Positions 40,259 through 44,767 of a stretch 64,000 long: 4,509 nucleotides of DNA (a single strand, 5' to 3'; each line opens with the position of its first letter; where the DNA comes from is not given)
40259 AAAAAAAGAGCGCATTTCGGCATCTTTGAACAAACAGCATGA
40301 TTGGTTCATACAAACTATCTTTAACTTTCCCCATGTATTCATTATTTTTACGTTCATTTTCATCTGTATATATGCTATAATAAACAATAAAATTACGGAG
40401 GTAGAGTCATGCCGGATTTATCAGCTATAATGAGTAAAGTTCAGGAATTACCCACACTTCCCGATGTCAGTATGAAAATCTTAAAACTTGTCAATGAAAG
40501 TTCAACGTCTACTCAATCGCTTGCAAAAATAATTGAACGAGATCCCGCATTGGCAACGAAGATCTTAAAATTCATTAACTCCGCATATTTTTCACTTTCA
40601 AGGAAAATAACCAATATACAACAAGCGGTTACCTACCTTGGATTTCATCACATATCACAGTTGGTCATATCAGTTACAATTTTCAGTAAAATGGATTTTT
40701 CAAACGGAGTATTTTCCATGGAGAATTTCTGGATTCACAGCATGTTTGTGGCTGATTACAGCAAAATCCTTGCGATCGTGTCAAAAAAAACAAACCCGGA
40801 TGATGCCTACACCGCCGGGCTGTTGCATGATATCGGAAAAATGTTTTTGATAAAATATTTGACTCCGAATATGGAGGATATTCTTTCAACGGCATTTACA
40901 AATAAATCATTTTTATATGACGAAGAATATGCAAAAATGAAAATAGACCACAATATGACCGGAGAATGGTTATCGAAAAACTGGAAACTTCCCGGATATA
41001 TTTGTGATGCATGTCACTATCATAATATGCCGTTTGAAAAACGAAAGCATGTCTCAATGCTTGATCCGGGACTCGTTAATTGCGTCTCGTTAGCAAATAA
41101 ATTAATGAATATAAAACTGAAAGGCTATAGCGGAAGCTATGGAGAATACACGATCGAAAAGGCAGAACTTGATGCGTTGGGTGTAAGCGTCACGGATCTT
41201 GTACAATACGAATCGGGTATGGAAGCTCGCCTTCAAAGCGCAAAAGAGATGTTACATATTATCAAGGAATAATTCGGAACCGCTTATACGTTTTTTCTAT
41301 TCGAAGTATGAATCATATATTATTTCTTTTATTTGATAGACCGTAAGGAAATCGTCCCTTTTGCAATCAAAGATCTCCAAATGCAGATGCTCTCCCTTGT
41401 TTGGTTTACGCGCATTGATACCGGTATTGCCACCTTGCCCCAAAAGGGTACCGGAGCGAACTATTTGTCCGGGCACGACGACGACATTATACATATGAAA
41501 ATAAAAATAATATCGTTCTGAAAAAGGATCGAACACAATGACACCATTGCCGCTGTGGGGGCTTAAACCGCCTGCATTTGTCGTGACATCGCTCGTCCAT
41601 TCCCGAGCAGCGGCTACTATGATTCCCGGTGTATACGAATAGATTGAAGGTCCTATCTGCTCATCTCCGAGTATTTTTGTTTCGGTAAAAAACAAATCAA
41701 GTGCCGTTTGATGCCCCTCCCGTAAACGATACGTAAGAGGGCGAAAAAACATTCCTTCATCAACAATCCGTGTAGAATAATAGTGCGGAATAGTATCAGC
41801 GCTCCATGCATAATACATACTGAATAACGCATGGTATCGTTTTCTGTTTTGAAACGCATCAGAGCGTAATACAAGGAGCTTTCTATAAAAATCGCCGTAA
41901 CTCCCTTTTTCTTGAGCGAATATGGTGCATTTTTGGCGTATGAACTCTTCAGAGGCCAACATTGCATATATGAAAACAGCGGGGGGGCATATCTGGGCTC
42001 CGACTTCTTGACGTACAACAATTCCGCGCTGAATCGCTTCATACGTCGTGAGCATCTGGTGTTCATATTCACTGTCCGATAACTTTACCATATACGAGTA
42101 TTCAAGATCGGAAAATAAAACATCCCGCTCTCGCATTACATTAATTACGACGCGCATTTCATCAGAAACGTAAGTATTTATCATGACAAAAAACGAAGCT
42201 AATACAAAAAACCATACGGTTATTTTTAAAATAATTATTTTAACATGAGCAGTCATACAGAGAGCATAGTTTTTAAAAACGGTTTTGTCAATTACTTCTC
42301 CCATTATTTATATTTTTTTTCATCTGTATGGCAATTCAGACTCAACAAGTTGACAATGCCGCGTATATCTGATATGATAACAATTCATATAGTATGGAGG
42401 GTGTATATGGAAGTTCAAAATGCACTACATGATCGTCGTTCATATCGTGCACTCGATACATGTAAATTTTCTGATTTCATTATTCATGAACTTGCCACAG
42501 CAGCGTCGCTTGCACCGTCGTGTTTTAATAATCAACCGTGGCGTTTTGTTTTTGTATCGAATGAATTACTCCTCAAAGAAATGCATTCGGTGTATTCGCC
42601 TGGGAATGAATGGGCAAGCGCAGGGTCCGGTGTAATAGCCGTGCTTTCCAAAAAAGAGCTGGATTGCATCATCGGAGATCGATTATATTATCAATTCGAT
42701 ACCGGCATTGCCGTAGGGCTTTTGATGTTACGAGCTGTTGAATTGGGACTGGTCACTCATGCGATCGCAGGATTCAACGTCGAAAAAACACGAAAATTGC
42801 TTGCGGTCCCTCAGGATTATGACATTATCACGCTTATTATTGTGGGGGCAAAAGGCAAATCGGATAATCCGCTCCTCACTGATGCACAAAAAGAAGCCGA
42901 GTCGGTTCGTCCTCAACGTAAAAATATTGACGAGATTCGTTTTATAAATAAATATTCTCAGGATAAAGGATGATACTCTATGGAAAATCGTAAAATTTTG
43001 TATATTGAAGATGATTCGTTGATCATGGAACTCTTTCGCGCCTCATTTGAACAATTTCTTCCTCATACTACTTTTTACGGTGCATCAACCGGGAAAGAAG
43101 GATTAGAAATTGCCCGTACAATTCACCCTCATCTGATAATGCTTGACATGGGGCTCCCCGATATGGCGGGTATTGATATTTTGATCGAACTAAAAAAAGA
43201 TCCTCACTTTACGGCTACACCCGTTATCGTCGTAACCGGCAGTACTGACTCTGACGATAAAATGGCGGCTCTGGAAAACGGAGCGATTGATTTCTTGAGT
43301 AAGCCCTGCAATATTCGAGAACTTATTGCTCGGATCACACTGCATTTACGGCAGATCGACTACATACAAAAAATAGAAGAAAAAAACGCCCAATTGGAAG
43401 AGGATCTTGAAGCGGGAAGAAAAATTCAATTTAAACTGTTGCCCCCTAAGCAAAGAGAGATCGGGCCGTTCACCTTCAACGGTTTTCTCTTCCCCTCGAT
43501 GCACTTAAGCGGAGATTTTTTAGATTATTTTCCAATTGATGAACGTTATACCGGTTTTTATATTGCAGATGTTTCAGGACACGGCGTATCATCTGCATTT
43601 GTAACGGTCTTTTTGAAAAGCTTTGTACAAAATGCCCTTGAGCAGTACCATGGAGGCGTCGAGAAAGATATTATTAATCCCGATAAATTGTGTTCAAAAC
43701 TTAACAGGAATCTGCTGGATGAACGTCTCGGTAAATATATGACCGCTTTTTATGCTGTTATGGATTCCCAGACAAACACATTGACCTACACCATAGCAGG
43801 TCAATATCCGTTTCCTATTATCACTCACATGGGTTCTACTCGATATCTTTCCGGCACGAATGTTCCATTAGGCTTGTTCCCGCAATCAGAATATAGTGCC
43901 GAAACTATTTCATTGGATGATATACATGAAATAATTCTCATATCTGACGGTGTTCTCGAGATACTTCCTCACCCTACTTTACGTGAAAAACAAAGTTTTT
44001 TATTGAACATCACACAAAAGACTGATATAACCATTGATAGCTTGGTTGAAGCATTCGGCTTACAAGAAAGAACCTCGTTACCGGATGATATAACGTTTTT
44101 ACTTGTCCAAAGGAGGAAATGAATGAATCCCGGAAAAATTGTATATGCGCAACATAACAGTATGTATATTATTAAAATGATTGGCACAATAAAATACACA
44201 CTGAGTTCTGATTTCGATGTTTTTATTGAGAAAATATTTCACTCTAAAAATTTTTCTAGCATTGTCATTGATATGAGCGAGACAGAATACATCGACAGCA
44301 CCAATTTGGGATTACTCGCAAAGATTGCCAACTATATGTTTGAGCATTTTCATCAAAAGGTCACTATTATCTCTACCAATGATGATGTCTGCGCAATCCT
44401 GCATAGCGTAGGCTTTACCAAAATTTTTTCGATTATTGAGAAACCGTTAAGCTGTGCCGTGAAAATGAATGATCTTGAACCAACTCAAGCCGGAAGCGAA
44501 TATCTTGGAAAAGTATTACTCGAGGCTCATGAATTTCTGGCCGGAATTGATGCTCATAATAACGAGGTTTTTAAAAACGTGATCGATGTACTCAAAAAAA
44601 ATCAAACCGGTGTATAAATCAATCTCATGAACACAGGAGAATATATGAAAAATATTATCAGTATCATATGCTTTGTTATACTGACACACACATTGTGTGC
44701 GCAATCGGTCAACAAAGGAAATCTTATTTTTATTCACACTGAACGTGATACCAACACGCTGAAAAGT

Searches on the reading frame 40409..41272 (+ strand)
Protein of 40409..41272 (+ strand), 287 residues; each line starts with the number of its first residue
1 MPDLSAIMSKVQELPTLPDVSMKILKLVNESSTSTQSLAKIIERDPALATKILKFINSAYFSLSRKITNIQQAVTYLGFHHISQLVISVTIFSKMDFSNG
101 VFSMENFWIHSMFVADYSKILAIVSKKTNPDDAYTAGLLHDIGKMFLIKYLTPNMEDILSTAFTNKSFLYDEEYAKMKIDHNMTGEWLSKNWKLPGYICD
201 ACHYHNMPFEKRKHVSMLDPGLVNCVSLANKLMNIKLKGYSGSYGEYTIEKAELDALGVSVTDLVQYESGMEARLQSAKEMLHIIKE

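Call 19: search_protein_families(library=pfam, proteins=[window:40409-41272:+], max_evalue=0.001)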
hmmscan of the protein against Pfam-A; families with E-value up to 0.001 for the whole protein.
window:40409-41272:+ (287 aa): 2 families
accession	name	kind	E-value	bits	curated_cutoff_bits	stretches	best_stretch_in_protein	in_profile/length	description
PF08668.18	HDOD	-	8.7e-55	185.7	22.9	1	14-207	1-195/196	HDOD domain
PF01966.28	HD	-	1.1e-07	32.6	22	1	108-210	2-90/116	HD domain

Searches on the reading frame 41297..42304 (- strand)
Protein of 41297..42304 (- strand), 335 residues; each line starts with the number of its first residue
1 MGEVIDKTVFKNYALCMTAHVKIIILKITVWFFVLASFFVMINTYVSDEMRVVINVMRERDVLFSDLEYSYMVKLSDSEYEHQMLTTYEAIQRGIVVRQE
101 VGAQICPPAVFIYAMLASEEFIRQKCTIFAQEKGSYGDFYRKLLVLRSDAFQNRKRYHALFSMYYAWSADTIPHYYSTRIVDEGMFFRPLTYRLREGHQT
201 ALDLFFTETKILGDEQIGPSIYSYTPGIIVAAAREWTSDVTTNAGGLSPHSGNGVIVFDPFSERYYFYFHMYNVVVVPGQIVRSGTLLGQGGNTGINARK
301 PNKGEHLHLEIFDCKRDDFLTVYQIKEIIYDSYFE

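Call 19: search_protein_families(library=pfam, proteins=[window:41297-42304:-], max_evalue=0.001)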
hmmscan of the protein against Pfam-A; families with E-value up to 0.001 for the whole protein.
window:41297-42304:- (335 aa): 1 family
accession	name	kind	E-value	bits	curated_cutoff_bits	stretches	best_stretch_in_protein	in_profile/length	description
PF01551.29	Peptidase_M23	-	1.7e-07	31.8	28.7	1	221-312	16-88/96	Peptidase family M23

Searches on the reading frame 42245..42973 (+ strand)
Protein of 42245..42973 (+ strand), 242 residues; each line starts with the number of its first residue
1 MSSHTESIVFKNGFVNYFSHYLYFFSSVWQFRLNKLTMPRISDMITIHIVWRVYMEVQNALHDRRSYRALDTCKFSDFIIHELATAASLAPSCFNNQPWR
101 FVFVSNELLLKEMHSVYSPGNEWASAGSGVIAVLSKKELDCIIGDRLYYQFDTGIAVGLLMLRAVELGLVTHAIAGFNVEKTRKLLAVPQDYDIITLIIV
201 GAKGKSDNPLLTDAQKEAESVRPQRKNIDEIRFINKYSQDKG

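Call 19: search_protein_families(library=pfam, proteins=[window:42245-42973:+], max_evalue=0.001)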
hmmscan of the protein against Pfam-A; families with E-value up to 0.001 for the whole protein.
window:42245-42973:+ (242 aa): 2 families
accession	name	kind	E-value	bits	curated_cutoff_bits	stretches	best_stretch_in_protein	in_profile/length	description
PF00881.29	Nitroreductase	-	9.7e-17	62.1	23.5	2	63-109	3-49/167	Nitroreductase family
PF14512.11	TM1586_NiRdase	-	7.2e-08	32.8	27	1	54-110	132-191/215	Putative TM nitroreductase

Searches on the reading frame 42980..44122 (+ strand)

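Call 19: search_protein_families(library=pfam, proteins=[window:42980-44122:+], max_evalue=0.001)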
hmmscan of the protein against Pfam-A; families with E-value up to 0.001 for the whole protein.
window:42980-44122:+ (380 aa): 2 families
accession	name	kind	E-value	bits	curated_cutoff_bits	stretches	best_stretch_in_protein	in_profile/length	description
PF07228.17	SpoIIE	-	1.4e-29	103.8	25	1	188-378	2-191/192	Stage II sporulation protein E (SpoIIE)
PF00072.30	Response_reg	-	2e-22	79.9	30.2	1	6-119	1-110/111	Response regulator receiver domain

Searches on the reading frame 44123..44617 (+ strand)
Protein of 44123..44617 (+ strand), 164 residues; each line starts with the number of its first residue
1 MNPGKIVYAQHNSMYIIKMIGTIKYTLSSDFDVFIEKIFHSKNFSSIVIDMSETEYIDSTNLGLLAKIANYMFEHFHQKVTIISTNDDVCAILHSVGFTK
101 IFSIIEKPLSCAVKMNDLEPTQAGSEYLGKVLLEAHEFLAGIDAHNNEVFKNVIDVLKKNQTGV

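Call 19: search_protein_families(library=pfam, proteins=[window:44123-44617:+], max_evalue=0.001)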
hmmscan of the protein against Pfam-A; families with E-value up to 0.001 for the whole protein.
window:44123-44617:+ (164 aa): 1 family
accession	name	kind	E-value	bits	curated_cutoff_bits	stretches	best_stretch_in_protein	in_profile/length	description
PF01740.26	STAS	-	5.4e-07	29.8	22.6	1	6-105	2-100/106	STAS domain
